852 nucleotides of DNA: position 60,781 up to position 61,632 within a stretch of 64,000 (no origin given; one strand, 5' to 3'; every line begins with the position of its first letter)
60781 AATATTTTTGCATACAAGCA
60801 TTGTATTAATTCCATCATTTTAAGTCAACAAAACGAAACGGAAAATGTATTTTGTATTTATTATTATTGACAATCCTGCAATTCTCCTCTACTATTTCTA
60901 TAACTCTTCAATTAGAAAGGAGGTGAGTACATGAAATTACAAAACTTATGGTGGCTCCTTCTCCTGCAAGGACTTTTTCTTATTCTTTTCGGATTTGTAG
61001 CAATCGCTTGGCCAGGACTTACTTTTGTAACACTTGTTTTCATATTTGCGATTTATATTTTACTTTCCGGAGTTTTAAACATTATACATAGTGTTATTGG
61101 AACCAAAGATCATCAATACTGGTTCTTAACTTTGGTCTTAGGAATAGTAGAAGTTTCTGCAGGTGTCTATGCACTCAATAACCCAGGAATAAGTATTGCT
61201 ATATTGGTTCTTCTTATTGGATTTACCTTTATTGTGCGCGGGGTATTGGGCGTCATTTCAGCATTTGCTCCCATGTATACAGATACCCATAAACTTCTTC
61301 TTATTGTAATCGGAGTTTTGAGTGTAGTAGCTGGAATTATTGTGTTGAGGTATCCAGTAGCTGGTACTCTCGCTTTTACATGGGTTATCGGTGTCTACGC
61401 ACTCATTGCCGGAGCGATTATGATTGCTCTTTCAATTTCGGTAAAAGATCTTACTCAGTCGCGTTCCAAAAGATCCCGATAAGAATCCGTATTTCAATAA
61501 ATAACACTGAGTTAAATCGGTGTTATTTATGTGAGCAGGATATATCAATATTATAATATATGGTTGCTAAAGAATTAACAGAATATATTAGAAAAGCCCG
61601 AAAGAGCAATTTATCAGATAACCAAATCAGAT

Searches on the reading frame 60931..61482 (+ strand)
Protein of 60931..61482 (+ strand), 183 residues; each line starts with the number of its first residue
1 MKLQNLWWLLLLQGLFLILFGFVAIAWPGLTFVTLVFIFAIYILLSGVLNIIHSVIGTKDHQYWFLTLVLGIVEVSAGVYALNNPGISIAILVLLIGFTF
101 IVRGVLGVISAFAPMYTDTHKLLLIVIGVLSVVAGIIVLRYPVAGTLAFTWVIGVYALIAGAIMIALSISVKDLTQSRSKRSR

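Call 68: search_protein_families(library=pfam, proteins=[window:60931-61482:+], max_evalue=0.001)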
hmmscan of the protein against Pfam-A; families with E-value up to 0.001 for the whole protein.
window:60931-61482:+ (183 aa): 1 family
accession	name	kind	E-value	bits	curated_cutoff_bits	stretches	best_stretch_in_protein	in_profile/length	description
PF03729.18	DUF308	-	3.8e-29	101.2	25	3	13-82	2-72/73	Short repeat of unknown function (DUF308)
